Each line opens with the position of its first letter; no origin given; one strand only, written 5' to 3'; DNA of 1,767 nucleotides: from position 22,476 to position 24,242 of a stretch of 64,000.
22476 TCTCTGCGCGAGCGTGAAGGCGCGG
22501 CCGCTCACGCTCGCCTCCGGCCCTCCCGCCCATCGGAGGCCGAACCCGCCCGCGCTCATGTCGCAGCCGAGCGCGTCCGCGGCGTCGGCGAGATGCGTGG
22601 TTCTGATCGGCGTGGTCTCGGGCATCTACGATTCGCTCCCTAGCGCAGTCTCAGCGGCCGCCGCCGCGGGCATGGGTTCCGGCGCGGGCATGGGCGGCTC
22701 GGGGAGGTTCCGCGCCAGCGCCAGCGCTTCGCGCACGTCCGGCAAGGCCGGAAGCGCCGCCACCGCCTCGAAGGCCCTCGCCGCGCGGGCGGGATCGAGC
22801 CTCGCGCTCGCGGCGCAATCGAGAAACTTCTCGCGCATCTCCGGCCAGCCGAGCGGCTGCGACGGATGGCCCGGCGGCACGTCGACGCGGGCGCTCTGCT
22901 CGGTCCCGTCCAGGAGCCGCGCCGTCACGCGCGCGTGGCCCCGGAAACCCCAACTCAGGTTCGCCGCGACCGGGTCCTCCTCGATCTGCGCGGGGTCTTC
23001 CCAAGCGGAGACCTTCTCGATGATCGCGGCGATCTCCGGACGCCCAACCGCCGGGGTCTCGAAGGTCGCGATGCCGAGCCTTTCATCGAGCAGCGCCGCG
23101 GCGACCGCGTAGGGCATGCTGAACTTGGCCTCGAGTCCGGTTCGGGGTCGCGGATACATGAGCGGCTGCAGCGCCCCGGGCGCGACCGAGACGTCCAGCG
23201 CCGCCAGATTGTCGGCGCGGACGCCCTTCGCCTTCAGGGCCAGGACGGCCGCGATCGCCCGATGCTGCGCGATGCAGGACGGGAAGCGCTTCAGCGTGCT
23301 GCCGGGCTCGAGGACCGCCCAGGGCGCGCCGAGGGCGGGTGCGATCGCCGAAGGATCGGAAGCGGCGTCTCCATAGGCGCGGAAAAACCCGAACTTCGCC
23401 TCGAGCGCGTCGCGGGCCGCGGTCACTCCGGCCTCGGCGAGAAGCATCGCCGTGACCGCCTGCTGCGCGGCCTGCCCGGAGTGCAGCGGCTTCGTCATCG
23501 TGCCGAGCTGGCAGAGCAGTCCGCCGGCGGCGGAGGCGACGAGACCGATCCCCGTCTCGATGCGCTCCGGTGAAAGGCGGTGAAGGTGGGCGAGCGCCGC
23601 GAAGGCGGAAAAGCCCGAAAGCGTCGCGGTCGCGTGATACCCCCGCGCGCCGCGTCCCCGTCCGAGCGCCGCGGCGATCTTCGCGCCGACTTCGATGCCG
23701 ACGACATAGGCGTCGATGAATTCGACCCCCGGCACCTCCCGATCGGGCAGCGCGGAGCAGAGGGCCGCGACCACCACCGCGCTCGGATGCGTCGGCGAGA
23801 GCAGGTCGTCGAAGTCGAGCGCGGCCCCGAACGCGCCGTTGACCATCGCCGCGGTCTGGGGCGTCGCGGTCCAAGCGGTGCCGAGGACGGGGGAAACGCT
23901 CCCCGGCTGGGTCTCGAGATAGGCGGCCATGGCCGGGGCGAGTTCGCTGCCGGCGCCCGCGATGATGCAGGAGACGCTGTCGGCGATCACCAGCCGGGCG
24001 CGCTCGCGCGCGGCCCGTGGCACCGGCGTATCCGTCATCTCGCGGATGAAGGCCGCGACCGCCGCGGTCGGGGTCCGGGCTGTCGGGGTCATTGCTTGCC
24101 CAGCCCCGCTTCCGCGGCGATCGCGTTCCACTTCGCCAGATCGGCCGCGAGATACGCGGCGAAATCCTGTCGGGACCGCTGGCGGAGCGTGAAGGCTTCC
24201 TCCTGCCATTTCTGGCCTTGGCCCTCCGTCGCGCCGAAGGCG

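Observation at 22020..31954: Nine-gene GST / SMP-30 lactonase / TTT transporter / two PrpD-like / RraA-like operon with divergent IclR: possible non-orthologous lower pathway for a lactone-tricarboxylate such as 2-pyrone-4,6-dicarboxylate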

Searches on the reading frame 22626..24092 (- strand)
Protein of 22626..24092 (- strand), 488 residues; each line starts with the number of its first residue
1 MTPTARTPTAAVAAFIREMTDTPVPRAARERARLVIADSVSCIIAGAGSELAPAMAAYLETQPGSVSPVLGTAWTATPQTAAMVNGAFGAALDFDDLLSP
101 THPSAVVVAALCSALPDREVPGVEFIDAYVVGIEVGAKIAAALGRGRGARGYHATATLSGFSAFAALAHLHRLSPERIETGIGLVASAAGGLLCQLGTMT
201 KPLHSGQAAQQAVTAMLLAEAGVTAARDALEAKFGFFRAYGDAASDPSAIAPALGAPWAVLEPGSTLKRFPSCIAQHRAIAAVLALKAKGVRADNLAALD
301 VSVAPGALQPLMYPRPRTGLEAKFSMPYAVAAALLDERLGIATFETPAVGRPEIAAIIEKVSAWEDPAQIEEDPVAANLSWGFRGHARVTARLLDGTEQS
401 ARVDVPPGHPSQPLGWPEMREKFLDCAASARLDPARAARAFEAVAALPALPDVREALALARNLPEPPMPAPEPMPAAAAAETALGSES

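Call 4: search_protein_families(library=pfam, proteins=[window:22626-24092:-])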
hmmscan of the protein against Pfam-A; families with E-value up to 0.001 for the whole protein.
window:22626-24092:- (488 aa): 2 families
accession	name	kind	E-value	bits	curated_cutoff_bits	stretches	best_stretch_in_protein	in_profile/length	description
PF03972.19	MmgE_PrpD_N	-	5.4e-43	147.4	32.1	1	12-242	3-237/244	MmgE/PrpD N-terminal domain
PF19305.4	MmgE_PrpD_C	-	2.1e-29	103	32.1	1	270-441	1-165/173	MmgE/PrpD C-terminal domain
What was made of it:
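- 22626..24092 (-): PrpD-B (488 aa), MmgE/PrpD family. It belongs to the recurrent core TctC1-PrpD-B-RraA. PF03972 + PF19305 (call 4).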

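Call 5: search_protein_families(library=ncbifam, proteins=[window:22626-24092:-])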
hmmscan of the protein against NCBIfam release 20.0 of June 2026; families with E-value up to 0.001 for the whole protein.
window:22626-24092:- (488 aa): 0 families

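Call 8: search_solved_structures(query=window:22626-24092:-, max_evalue=0.001)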
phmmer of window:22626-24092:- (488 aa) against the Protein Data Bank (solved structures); distinct sequences matched with E-value up to 0.001: 10.
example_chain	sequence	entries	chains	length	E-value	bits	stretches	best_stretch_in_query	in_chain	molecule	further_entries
2hp0_A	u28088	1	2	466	3.2e-54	188.1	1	26-429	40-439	IDS-epimerase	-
2hp3_A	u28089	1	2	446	3.3e-54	188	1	26-429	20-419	IDS-epimerase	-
7bra_A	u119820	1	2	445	8.6e-52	180.1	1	29-423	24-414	Bacillus subtilis IRG1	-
7e9d_A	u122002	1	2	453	1.8e-50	175.7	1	28-423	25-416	IRG1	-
7br9_A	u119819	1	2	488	1.1e-31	113.8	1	28-465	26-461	Cis-aconitate decarboxylase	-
6r6t_A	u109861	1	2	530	1.5e-31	113.4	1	29-465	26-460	Cis-aconitate decarboxylase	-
12vt_A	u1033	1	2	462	2.8e-30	109.2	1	29-427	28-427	Cis-aconitate decarboxylase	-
12ux_A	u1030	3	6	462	4.3e-30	108.6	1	29-427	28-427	Cis-aconitate decarboxylase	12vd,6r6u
12vw_A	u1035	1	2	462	2.9e-29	105.8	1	29-427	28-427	Cis-aconitate decarboxylase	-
12vq_A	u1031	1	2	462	8.3e-29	104.3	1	29-427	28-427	Cis-aconitate decarboxylase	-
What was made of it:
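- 22626..24092 (-): Closest solved relatives are IDS epimerase 2hp0 (188 bits) and B. subtilis YxeQ 7bra (call 8).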

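Call 34: find_related_loci(query=A2, collection=genome_contigs, flank=10000)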
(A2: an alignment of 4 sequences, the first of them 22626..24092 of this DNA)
Query A2 (488 aa) in genome_contigs; peptide patterns used: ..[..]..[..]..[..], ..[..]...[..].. (x = any residue, [..] = any of these).
244 stretches matched a pattern; 200 encode a relative of the query (tblastn E <= 1e-3); the best 80 are kept; 80 distinct loci.
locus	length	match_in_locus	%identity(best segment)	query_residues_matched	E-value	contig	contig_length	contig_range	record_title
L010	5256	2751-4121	48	9-461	8e-125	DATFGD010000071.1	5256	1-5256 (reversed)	MAG TPA_asm: Burkholderiales bacterium isolate SMAG_U8653 k141_1025085, whole genome shotgun sequence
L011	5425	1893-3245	47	9-454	1e-123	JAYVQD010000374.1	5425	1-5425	MAG: Nitrosomonadales bacterium isolate GL72_UP_concoct_22 GL72_UP_concoct_22_373, whole genome shotgun sequence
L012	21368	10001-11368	47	9-459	9e-122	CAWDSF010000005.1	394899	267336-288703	MAG: uncultured beta proteobacterium isolate MFD00392.bin.2.342 genome assembly, contig: contig_13846, whole genome shot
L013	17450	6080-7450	47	9-461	3e-121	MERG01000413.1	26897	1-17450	MAG: Betaproteobacteria bacterium RIFCSPLOWO2_12_FULL_62_13 rifcsplowo2_12_scaffold_6848, whole genome shotgun sequence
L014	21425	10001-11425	45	9-480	4e-121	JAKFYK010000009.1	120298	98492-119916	MAG: Betaproteobacteria bacterium isolate ND5_Bin_58 ND5_0000120, whole genome shotgun sequence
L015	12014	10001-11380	48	1-453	3e-120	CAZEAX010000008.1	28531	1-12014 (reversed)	MAG TPA_asm: uncultured Streptomyces sp. isolate binchicken_co54_71 genome assembly, contig: NODE_2803_length_28531_cov_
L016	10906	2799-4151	46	9-454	6e-120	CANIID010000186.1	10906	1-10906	MAG: Betaproteobacteria bacterium isolate RE-9nov16-207 genome assembly, contig: RE-9nov16-C15065, whole genome shotgun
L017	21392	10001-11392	45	1-459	2e-119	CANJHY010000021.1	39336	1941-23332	MAG: Betaproteobacteria bacterium isolate RH-20apr16-99 genome assembly, contig: RH-20APR16-C1360, whole genome shotgun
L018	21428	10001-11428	44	9-474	1e-119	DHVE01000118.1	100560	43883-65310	MAG TPA_asm: Betaproteobacteria bacterium UBA5216 UBA5216_contig_318, whole genome shotgun sequence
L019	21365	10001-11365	46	9-454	2e-119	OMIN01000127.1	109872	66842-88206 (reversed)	Betaproteobacteria bacterium isolate AM_0616 genome assembly, contig: AM_0616_127, whole genome shotgun sequence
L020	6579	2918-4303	47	9-465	3e-118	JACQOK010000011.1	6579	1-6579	MAG: Betaproteobacteria bacterium isolate NC_groundwater_1279_Ag_S-0.2um_63_76 S_p2_S4_coassembly_k141_19475, whole geno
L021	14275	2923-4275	46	9-454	2e-118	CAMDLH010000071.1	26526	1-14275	MAG: Bordetella parapertussis isolate TH-11nov19-107 genome assembly, contig: TH-11nov19-C4384, whole genome shotgun seq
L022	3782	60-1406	47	9-453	1e-120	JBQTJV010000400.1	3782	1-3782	MAG: Betaproteobacteria bacterium isolate SAW11 c_000000396222, whole genome shotgun sequence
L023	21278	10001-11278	46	9-430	1e-117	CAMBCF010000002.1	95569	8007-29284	MAG: Bordetella parapertussis isolate TH-08apr19-38 genome assembly, contig: TH-08apr19-C362, whole genome shotgun seque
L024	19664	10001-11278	46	9-430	7e-118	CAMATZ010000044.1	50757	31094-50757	MAG: Bordetella parapertussis isolate MaH-04nov19-207 genome assembly, contig: MaH-04nov19-C1374, whole genome shotgun s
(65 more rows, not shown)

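Call 51: search_solved_structures(query=A2, max_evalue=1e-20, show_alignments=5)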
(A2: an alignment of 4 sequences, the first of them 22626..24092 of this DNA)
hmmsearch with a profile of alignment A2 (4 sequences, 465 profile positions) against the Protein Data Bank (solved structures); distinct sequences matched with E-value up to 1e-20: 10.
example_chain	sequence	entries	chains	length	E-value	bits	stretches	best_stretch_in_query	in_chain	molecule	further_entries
2hp0_A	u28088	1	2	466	2e-86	293.8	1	5-433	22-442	IDS-epimerase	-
2hp3_A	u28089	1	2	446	2.6e-86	293.4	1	6-433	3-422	IDS-epimerase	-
7bra_A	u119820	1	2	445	3e-86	293.2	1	3-426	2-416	Bacillus subtilis IRG1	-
7e9d_A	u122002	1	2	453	8.1e-85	288.5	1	3-426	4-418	IRG1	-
7br9_A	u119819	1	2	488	3.1e-54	187.7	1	1-461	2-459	Cis-aconitate decarboxylase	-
6r6t_A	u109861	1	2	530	4.4e-54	187.2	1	1-461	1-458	Cis-aconitate decarboxylase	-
12vt_A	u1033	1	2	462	7.8e-52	179.8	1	3-461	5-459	Cis-aconitate decarboxylase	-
12ux_A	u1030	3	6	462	1e-51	179.4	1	3-461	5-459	Cis-aconitate decarboxylase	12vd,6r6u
12vw_A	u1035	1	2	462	6.3e-51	176.8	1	3-461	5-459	Cis-aconitate decarboxylase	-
12vq_A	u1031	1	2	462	2.6e-50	174.7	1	3-461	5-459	Cis-aconitate decarboxylase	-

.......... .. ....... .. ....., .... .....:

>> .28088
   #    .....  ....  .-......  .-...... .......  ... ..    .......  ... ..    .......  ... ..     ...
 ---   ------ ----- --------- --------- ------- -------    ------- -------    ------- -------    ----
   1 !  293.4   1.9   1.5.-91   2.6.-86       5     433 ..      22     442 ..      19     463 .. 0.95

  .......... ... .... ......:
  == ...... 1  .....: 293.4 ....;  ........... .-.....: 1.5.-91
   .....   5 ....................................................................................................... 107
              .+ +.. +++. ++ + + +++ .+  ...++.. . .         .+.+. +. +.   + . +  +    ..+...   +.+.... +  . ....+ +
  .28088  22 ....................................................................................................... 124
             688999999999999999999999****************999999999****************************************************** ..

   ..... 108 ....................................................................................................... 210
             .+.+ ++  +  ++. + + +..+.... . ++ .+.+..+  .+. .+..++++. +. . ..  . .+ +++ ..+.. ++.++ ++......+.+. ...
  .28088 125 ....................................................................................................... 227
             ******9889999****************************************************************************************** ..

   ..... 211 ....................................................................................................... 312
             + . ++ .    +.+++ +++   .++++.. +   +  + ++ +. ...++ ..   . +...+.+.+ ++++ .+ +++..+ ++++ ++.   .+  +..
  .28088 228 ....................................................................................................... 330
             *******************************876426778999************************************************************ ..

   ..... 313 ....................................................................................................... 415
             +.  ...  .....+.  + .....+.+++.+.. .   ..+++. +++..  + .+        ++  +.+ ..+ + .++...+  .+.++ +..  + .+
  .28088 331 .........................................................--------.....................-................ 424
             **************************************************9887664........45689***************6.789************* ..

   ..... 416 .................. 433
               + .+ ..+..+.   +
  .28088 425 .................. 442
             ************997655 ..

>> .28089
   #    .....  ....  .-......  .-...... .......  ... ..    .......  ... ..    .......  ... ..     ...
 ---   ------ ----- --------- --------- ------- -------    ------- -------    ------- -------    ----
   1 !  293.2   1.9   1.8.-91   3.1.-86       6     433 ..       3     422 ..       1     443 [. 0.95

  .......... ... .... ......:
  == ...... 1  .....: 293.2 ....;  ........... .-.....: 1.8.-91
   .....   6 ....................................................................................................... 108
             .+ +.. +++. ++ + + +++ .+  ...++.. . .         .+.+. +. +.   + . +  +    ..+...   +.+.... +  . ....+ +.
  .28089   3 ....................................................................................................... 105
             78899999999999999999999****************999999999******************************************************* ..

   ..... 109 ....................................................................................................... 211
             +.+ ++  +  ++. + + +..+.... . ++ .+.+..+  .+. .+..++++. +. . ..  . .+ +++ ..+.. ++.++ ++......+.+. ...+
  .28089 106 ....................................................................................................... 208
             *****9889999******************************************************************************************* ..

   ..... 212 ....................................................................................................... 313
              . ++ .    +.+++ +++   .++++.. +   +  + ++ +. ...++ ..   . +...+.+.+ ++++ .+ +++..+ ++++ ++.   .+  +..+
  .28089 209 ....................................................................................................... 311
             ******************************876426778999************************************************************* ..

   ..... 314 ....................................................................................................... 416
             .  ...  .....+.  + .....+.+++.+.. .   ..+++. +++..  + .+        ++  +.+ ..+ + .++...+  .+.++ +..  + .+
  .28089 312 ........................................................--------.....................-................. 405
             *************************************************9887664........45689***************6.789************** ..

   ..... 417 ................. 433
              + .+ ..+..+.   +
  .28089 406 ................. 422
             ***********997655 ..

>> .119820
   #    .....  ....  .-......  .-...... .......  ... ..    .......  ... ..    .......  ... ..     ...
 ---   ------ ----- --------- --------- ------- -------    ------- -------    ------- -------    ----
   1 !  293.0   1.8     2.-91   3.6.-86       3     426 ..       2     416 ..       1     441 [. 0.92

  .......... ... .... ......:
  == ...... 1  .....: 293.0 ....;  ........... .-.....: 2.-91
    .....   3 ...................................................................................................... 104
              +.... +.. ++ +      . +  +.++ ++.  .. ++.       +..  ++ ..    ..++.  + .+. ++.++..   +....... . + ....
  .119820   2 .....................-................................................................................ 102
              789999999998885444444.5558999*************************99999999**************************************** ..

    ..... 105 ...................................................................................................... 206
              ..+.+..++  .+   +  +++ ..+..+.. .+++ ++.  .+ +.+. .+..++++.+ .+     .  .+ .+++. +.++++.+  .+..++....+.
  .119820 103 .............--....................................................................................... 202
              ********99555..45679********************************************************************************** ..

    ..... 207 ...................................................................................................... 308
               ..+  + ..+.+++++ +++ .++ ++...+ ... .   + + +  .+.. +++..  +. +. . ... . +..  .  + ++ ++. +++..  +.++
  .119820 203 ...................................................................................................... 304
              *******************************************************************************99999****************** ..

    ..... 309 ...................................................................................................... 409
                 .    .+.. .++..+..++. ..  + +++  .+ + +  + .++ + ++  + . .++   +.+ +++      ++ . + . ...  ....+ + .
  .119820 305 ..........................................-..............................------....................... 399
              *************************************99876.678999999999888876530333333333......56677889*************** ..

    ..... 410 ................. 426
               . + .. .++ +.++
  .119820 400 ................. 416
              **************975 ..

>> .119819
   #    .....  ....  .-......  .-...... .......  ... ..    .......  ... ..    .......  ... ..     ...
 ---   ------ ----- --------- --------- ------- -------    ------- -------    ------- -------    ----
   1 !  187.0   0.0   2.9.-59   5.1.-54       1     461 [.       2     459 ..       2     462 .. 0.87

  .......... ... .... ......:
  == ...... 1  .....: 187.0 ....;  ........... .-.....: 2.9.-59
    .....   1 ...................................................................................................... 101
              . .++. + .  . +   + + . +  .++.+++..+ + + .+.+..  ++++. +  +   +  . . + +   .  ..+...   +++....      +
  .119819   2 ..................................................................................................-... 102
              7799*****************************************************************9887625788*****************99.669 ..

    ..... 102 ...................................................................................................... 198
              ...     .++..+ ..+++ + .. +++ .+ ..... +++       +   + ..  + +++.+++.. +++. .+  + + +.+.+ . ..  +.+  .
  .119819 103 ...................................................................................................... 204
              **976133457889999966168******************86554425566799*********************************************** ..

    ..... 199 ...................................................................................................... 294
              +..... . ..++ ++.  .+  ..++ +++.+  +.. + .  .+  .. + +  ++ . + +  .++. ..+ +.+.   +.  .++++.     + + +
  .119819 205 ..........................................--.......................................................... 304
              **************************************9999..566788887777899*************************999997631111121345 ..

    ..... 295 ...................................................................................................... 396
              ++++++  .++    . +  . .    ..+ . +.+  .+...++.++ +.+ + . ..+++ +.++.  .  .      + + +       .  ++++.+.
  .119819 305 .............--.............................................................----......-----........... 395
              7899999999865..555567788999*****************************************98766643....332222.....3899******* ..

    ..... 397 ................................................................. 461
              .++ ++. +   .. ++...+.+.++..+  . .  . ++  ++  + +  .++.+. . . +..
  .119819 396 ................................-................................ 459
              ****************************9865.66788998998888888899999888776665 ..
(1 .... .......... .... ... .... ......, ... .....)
